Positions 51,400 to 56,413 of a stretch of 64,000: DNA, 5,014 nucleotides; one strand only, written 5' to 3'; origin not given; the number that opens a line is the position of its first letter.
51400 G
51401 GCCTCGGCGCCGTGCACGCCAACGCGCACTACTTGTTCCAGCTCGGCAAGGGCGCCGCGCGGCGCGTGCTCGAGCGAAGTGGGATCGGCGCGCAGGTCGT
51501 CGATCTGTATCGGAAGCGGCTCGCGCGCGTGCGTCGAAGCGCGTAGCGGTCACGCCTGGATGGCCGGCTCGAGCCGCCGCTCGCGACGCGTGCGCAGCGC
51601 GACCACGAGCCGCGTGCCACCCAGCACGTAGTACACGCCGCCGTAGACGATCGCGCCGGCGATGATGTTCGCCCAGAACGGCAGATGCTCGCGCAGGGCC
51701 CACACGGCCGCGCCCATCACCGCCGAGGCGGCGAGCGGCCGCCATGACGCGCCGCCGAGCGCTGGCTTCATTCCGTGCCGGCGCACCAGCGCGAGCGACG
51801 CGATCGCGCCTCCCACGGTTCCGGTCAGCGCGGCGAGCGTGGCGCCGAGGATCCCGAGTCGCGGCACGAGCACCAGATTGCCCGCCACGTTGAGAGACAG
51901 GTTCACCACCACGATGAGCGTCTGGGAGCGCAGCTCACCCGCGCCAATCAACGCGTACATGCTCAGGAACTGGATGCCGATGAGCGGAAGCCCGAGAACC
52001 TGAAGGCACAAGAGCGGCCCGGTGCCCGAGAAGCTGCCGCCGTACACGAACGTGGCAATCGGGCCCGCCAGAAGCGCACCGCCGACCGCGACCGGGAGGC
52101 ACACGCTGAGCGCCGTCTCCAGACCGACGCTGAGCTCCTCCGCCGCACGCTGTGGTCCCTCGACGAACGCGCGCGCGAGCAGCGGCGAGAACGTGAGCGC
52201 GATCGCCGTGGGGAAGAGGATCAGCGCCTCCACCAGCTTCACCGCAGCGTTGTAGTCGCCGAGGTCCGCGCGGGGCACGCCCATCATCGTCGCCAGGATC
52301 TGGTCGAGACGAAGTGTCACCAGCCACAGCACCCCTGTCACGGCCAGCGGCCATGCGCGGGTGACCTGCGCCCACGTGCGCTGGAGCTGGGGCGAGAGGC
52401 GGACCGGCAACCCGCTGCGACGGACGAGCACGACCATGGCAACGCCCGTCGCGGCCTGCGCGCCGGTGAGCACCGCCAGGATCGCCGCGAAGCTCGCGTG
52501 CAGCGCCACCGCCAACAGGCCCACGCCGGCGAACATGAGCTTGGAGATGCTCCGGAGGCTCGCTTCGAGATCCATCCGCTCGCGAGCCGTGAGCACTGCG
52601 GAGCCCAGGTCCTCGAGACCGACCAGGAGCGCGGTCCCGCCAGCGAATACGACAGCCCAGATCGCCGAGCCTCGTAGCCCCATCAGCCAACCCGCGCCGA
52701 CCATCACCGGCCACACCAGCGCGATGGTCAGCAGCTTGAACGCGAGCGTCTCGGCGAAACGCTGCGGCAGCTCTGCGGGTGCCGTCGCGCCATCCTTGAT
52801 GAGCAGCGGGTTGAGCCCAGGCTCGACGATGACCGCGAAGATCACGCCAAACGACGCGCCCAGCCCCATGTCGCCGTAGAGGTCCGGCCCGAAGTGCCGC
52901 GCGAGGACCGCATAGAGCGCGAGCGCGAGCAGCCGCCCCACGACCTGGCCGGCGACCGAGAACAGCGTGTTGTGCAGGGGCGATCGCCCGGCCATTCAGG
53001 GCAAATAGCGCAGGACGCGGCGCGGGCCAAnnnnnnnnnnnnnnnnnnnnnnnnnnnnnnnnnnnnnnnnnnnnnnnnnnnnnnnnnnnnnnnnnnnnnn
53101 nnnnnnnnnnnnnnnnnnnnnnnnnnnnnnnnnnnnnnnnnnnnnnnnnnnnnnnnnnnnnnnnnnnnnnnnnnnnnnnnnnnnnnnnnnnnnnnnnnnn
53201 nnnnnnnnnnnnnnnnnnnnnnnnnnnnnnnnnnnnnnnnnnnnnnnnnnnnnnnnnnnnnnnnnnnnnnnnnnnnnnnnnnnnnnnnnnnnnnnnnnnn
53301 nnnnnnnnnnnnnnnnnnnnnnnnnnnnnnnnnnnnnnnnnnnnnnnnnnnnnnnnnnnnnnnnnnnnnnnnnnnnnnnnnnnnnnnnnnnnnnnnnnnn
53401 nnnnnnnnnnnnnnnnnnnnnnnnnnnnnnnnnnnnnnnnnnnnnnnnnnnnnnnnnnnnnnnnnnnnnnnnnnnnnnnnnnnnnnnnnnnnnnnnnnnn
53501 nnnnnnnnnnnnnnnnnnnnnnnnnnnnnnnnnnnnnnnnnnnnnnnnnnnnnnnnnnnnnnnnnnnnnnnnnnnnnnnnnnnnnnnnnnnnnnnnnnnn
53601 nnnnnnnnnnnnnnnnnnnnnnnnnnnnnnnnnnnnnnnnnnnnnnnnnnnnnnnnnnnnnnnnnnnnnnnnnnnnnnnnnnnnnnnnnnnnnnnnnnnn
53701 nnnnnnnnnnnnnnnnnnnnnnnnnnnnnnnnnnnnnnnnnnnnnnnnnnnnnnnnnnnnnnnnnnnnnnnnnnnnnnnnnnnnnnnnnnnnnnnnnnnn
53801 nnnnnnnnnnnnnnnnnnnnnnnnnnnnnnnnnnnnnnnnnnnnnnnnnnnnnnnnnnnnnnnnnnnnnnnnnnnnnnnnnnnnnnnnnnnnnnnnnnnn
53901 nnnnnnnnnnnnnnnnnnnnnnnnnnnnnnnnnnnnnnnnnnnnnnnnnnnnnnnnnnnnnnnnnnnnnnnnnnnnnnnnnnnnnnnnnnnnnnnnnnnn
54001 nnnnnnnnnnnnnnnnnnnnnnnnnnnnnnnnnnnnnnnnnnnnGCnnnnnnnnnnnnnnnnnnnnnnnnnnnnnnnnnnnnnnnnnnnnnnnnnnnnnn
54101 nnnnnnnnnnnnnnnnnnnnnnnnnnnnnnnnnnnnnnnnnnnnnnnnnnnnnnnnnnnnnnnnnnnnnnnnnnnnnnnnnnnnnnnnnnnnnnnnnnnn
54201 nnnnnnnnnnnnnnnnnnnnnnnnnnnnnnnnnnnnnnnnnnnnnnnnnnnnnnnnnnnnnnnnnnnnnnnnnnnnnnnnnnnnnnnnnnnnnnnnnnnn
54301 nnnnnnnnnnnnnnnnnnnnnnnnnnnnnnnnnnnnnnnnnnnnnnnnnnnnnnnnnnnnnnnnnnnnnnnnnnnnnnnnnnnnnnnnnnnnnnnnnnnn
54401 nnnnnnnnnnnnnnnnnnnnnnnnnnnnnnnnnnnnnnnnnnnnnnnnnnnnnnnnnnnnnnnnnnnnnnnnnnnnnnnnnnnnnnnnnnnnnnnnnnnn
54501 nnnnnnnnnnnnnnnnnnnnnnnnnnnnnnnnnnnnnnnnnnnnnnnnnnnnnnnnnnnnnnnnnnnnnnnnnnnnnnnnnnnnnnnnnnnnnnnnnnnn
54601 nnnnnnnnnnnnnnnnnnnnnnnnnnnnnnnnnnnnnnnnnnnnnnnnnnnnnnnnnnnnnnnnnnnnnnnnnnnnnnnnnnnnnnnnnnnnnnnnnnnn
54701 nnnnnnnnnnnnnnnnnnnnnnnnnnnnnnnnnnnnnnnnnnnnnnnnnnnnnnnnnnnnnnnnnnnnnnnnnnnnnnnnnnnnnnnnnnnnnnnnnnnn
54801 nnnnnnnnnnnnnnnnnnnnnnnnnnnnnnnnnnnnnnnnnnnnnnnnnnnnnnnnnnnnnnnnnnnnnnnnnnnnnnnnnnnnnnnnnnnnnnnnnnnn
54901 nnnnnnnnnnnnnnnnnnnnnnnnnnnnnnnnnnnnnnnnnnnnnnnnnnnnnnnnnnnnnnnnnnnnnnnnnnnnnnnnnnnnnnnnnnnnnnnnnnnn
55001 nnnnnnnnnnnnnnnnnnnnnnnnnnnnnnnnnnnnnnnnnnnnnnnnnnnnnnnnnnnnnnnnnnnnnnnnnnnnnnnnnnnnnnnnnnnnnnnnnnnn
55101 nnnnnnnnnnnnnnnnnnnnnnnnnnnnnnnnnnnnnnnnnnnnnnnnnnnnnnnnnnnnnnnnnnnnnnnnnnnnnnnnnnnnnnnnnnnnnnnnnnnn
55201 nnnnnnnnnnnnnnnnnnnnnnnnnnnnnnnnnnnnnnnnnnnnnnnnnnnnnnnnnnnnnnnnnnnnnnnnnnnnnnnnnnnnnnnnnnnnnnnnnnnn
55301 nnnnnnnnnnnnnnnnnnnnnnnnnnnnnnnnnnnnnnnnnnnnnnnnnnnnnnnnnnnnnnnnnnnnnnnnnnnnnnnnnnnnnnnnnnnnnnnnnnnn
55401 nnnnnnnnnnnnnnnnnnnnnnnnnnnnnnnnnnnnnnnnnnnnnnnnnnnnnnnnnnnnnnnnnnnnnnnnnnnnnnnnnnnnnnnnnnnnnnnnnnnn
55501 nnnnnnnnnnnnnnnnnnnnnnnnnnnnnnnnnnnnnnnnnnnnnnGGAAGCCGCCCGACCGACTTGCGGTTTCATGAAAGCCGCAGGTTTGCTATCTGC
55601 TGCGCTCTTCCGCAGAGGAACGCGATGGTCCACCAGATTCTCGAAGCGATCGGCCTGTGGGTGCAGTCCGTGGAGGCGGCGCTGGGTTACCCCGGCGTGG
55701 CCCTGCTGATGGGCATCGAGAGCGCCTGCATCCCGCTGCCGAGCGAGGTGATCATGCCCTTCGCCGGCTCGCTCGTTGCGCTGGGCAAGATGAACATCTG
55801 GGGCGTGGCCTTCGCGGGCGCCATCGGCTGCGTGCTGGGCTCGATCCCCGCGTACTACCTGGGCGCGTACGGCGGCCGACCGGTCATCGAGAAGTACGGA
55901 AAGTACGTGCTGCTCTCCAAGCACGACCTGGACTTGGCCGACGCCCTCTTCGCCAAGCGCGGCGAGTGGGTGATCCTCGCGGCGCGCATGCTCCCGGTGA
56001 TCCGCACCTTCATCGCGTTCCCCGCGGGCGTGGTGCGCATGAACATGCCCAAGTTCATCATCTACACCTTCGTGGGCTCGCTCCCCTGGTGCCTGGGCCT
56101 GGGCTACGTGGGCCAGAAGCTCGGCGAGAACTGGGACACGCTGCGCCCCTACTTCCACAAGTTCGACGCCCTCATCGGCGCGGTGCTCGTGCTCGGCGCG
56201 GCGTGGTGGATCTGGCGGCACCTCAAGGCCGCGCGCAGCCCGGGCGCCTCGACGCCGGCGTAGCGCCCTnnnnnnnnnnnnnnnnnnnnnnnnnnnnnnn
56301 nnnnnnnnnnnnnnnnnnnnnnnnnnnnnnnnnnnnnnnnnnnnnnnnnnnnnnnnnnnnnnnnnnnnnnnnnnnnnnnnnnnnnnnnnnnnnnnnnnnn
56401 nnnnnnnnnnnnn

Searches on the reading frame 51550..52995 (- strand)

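Call 40: search_protein_families(library=pfam, proteins=[window:51550-52995:-], max_evalue=0.0001)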
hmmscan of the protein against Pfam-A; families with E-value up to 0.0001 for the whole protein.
window:51550-52995:- (481 aa): 2 families
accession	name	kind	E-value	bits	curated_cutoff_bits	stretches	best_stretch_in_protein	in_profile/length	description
PF01943.22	Polysacc_synt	-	8e-21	75.1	28.2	1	8-275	3-272/274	Polysaccharide biosynthesis protein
PF13440.11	Polysacc_synt_3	-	1.5e-06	28.1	23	1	30-322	1-288/293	Polysaccharide biosynthesis protein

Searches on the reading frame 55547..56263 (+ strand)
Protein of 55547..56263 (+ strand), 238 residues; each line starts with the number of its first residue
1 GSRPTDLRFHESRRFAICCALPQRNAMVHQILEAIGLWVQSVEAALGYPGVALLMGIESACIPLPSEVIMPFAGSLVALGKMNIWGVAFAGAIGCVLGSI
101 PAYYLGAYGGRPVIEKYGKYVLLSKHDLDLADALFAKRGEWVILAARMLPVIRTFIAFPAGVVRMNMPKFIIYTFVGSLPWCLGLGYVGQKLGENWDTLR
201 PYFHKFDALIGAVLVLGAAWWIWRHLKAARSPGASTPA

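Call 40: search_protein_families(library=pfam, proteins=[window:55547-56263:+], max_evalue=0.0001)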
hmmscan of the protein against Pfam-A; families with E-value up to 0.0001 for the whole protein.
window:55547-56263:+ (238 aa): 1 family
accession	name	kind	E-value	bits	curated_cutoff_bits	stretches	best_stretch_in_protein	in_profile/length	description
PF09335.16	VTT_dom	-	1.2e-23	84.4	33.9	1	64-190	1-122/123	VTT domain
